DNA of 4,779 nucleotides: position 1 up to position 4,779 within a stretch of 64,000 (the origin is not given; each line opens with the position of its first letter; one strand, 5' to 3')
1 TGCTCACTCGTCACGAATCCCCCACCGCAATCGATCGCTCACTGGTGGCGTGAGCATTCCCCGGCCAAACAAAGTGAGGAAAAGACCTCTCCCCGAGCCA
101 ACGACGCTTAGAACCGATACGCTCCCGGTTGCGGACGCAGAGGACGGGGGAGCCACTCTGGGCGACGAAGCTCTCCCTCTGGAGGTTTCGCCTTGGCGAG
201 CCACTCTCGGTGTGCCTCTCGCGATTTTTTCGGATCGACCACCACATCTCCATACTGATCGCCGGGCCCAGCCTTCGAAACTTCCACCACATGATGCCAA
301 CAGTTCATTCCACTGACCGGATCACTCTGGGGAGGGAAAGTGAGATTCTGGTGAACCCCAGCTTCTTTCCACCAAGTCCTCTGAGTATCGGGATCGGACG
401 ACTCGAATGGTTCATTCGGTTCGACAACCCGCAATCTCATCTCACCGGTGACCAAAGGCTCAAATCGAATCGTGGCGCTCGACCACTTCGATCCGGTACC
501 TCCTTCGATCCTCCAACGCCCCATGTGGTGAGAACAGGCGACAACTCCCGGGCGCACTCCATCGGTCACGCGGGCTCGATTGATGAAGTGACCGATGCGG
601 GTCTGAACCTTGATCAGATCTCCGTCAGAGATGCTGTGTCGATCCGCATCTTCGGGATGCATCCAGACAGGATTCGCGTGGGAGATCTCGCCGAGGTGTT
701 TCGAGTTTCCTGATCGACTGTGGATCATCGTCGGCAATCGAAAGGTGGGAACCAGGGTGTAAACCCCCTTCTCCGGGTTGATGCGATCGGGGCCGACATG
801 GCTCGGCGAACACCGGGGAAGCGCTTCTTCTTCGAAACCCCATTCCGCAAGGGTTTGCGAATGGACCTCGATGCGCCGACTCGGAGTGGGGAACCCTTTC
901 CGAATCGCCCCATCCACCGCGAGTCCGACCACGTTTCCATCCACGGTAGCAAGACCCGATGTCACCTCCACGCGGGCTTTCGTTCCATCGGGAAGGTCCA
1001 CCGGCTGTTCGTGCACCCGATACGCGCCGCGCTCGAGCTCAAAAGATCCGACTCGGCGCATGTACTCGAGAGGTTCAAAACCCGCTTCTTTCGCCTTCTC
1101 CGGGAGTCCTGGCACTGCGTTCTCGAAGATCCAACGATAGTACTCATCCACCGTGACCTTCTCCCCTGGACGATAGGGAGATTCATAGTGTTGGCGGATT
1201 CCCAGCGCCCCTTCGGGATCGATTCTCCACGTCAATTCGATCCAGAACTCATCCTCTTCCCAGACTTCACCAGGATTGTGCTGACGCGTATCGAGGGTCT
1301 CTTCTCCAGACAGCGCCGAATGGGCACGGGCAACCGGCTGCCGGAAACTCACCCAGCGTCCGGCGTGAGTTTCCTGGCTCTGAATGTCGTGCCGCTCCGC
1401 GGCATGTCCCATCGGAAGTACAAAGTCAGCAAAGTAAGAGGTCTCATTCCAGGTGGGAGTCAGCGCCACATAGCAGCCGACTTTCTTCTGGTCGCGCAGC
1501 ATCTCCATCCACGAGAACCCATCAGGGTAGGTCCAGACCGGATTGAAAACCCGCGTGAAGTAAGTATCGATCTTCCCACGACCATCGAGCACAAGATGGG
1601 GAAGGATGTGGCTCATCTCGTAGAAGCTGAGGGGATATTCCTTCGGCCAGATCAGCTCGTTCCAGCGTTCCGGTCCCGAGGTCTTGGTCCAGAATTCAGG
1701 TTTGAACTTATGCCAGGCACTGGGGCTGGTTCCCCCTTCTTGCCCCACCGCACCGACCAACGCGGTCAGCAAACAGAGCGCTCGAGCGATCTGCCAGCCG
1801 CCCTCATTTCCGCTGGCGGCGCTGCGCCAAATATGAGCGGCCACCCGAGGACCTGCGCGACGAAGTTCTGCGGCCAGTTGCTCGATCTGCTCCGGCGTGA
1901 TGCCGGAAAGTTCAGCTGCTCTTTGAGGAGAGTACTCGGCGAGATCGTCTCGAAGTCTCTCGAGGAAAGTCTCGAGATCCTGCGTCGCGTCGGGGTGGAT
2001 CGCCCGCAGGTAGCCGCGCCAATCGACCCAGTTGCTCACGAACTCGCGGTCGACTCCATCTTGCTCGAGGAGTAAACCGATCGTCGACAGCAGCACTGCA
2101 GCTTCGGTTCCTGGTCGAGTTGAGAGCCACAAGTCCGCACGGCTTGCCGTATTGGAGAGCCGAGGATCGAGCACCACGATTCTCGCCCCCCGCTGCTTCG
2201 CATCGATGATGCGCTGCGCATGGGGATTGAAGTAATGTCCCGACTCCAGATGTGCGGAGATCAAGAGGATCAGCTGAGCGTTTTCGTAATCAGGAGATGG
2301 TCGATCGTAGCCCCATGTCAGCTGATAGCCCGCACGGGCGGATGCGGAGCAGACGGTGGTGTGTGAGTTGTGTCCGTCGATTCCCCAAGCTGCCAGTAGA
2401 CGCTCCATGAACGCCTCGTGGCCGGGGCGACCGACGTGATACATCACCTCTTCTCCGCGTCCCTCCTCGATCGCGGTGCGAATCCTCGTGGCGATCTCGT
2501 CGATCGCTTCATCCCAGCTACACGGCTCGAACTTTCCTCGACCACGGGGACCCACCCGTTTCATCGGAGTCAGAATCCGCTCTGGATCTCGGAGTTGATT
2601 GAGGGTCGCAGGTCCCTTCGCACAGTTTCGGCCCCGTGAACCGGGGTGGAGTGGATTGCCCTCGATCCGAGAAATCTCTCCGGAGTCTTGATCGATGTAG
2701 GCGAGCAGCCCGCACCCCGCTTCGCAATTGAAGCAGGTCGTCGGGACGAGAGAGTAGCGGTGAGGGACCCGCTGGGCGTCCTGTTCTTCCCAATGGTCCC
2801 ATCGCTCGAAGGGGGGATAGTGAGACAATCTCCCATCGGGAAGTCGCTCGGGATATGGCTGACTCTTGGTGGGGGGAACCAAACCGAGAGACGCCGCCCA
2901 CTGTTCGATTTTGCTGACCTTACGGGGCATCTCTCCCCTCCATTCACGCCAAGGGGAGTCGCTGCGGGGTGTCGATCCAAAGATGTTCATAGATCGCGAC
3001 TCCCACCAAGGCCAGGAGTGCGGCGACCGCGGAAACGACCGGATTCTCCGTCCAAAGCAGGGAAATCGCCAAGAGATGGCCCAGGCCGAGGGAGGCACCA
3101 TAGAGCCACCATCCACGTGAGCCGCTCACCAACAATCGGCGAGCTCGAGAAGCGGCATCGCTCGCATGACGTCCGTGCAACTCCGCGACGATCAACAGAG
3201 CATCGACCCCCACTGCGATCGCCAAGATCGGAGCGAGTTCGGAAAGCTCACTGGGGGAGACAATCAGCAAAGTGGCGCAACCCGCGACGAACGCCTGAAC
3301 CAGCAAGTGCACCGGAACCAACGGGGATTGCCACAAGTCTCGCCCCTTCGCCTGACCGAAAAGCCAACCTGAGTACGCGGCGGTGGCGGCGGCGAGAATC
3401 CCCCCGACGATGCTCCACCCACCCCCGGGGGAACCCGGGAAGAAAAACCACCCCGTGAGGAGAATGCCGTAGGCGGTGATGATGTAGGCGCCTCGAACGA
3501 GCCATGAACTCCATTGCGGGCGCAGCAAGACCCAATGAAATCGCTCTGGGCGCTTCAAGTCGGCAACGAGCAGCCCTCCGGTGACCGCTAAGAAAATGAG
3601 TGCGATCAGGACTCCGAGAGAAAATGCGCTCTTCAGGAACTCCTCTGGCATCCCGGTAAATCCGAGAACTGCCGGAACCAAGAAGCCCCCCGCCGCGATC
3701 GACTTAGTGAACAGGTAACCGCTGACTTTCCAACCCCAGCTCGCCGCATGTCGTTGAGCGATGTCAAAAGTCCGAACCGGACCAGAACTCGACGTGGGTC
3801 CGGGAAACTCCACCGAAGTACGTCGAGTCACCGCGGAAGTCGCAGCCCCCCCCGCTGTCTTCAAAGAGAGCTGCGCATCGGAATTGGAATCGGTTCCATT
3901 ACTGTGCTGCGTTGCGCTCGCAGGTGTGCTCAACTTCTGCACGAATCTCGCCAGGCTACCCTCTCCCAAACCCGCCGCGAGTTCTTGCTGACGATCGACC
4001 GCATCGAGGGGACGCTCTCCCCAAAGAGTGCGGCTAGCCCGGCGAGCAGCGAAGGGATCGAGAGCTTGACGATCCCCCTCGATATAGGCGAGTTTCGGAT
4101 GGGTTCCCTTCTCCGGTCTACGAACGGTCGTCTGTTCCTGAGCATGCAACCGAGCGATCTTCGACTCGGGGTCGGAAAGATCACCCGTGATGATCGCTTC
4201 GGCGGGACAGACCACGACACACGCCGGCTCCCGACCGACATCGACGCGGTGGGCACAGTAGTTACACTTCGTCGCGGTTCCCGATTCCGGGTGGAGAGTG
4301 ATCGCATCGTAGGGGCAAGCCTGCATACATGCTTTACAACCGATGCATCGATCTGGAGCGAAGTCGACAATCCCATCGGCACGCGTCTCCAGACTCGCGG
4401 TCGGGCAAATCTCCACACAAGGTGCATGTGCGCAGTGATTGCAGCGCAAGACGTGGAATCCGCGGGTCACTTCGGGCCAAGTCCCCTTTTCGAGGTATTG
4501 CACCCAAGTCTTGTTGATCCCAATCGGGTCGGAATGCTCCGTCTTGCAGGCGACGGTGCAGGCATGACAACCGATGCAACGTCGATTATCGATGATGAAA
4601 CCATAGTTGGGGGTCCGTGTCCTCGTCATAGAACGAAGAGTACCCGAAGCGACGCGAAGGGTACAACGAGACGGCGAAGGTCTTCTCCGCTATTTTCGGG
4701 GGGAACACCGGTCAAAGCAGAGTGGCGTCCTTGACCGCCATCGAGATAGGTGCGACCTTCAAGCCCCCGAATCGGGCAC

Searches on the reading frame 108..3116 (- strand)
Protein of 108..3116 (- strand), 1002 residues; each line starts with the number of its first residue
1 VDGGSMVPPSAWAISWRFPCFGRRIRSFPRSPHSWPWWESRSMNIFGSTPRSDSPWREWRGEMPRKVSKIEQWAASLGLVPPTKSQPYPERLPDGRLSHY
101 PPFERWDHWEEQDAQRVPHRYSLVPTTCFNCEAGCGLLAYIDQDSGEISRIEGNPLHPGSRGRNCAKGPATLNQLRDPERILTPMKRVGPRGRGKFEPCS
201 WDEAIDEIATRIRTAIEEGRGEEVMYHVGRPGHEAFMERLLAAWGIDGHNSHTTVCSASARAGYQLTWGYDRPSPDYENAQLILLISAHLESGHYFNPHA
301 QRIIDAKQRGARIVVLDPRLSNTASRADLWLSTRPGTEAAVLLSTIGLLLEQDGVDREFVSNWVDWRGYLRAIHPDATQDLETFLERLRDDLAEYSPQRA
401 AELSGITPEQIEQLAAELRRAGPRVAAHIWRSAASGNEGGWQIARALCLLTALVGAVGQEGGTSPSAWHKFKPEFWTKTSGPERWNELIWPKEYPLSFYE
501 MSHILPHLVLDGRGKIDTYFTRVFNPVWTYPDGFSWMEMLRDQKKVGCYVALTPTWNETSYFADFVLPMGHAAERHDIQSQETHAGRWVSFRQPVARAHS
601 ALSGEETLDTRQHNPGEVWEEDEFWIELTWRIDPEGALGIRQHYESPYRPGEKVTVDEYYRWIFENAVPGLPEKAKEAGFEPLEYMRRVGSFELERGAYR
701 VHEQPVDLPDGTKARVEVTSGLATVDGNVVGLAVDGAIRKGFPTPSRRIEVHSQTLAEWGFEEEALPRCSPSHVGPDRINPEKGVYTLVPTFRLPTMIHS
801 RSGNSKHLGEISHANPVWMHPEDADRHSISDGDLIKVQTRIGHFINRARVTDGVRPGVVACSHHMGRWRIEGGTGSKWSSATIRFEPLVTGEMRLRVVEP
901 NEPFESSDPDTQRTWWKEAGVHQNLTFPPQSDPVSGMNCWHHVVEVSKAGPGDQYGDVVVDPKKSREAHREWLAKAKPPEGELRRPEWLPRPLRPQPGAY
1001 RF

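Call 17: search_protein_families(library=pfam, proteins=[window:108-3116:-], max_evalue=0.00001)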
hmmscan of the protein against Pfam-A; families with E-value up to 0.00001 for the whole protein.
window:108-3116:- (1002 aa): 3 families
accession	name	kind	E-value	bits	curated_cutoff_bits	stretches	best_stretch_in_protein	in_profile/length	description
PF00384.28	Molybdopterin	-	6.8e-21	75.1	24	1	180-580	1-321/353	Molybdopterin oxidoreductase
PF01568.27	Molydop_binding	-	2.3e-18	66.7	26.8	1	791-872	5-83/110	Molydopterin dinucleotide binding domain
PF04879.21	Molybdop_Fe4S4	-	3e-11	43.6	22.7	1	123-170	3-48/55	Molybdopterin oxidoreductase Fe4S4 domain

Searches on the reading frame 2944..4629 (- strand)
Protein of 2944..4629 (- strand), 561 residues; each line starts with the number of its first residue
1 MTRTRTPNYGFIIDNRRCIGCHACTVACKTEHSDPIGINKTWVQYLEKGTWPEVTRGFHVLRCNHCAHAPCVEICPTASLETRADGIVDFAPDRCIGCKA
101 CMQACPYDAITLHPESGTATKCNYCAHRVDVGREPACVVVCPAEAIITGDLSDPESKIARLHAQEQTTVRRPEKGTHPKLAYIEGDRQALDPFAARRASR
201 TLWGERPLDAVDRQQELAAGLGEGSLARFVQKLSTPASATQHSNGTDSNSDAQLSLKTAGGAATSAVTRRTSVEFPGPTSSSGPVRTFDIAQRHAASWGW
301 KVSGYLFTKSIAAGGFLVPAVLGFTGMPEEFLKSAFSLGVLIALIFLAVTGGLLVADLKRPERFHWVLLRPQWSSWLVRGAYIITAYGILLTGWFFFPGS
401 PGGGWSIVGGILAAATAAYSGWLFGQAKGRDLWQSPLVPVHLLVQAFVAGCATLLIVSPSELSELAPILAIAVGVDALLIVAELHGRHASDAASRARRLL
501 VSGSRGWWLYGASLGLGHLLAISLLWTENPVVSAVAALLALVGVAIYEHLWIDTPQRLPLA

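Call 17: search_protein_families(library=pfam, proteins=[window:2944-4629:-], max_evalue=0.00001)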
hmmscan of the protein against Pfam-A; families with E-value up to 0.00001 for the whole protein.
window:2944-4629:- (561 aa): 10 families
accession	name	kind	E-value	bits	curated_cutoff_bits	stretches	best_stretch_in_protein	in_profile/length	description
PF13247.11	Fer4_11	-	5.6e-21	75.1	26.2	1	61-150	8-99/100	4Fe-4S dicluster domain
PF03916.19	NrfD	-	2.2e-18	67.4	25.8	2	292-395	5-109/313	Polysulphide reductase, NrfD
PF12838.12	Fer4_7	-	4.1e-10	40.4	27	1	62-109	1-52/52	4Fe-4S dicluster domain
PF13187.11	Fer4_9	-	4.7e-10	39.8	27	1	17-77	1-49/52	4Fe-4S dicluster domain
PF00037.32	Fer4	-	3.1e-09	36.7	21.1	1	92-111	5-24/24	4Fe-4S binding domain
PF12797.12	Fer4_2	-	8.9e-09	35.2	24.5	0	90-107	5-22/22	4Fe-4S binding domain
PF12837.12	Fer4_6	-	4.2e-08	33.2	25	1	87-110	1-24/24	4Fe-4S binding domain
PF13237.11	Fer4_10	-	7.8e-08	32.6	25.5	0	62-106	8-53/53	4Fe-4S dicluster domain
PF25160.1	LdpA_Fe-S-bd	-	6.2e-07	29.5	27.6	0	68-113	6-46/49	LdpA Fe-S cluster-binding domain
PF13484.11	Fer4_16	-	4.8e-06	27.7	30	0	94-123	1-30/66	4Fe-4S double cluster binding domain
